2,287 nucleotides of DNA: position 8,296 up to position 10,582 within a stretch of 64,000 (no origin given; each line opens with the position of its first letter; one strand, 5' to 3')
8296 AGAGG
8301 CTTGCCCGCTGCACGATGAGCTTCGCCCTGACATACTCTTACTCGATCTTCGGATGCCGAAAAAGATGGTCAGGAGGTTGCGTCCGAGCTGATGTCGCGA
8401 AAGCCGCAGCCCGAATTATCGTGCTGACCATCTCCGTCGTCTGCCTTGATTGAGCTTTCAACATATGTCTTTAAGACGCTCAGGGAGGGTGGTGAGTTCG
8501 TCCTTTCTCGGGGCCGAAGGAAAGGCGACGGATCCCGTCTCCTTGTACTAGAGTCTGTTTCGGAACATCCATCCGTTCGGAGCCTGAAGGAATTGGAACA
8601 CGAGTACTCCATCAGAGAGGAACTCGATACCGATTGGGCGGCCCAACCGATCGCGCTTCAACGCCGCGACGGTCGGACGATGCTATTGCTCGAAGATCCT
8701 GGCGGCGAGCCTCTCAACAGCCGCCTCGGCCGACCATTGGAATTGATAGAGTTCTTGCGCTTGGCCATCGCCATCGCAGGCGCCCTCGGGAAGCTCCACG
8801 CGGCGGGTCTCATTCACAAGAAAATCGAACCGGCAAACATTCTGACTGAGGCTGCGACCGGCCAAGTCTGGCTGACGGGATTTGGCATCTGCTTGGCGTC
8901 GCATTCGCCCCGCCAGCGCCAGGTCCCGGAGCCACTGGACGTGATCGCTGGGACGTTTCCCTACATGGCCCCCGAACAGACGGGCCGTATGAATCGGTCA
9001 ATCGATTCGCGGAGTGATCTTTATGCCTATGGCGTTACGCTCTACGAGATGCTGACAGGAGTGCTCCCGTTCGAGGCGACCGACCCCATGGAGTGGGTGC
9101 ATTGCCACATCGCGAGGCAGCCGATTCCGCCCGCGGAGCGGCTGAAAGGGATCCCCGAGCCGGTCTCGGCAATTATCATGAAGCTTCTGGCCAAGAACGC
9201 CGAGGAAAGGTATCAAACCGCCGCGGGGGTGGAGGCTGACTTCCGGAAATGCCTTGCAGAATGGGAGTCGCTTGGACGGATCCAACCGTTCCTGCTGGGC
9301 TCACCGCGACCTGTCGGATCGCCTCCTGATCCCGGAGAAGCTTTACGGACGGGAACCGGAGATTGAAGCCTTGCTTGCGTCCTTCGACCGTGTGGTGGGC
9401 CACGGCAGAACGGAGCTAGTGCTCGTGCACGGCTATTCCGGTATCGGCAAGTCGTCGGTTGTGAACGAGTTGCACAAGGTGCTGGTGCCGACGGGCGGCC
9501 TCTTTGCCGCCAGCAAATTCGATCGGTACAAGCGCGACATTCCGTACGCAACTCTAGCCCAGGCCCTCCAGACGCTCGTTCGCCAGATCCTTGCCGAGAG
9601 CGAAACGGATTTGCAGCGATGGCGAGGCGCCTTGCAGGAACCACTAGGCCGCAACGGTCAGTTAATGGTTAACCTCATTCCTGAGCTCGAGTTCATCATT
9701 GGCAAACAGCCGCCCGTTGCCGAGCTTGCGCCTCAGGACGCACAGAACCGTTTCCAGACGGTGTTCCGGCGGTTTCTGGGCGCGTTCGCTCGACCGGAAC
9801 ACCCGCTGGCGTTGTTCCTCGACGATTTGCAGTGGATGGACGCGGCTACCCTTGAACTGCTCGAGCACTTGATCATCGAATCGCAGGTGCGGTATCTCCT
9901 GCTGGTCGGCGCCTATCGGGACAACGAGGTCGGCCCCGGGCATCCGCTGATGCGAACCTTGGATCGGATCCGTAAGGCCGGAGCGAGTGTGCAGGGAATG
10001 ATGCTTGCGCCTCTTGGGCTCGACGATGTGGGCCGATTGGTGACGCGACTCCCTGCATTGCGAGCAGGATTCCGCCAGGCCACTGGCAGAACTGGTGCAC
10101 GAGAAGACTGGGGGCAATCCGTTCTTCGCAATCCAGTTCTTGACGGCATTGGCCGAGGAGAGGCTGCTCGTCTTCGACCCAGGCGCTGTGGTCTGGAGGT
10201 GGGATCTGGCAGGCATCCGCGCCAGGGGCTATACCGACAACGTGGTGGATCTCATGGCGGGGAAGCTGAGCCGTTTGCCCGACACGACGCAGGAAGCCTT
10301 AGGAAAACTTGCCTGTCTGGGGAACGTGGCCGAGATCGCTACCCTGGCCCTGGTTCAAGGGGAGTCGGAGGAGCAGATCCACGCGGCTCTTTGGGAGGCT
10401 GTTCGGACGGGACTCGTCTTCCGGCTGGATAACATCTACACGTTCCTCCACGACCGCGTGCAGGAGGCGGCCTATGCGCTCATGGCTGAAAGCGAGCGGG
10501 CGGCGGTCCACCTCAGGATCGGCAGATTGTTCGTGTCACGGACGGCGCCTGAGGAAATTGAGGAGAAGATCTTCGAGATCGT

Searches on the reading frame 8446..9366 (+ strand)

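Call 40: search_protein_families(library=pfam, proteins=[window:8446-9366:+], max_evalue=0.01)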
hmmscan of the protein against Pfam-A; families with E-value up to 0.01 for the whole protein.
window:8446-9366:+ (306 aa): 3 families
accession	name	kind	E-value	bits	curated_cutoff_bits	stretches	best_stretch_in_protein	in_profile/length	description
PF00069.31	Pkinase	-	2.6e-22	79.9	31.7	1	48-260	43-256/263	Protein kinase domain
PF07714.23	PK_Tyr_Ser-Thr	-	8.3e-16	58.5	23.1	1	37-257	35-250/258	Protein tyrosine and serine/threonine kinase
PF14531.12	Kinase-like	-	8.5e-05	22.4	25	1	115-255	159-289/289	Kinase-like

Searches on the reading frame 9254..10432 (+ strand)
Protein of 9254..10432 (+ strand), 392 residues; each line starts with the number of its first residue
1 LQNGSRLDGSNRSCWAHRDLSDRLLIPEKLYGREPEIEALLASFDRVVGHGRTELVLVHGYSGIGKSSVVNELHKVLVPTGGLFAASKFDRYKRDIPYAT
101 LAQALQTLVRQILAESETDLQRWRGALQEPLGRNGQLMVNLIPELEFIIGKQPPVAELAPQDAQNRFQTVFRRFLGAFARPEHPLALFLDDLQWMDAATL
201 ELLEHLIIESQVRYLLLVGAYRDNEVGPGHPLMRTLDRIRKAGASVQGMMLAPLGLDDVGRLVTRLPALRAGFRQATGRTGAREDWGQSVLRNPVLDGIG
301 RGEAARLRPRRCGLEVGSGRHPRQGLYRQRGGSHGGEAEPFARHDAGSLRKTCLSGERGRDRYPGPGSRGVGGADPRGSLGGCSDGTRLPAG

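Call 40: search_protein_families(library=pfam, proteins=[window:9254-10432:+], max_evalue=0.01)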
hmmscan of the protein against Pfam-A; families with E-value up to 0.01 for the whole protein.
window:9254-10432:+ (392 aa): 4 families
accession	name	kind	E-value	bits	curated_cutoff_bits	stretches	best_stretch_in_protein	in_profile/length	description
PF13191.12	AAA_16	-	2.6e-44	152.1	32.6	1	29-218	1-167/167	AAA ATPase domain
PF13401.12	AAA_22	-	0.00013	22.8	27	1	54-213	6-117/130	AAA domain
PF20703.3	nSTAND1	-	0.00016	21.8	27.1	1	31-71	17-51/379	Novel STAND NTPase 1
PF25201.1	nSTAND6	-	0.00021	21.8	27.7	1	30-77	1-42/148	Novel STAND NTPase 6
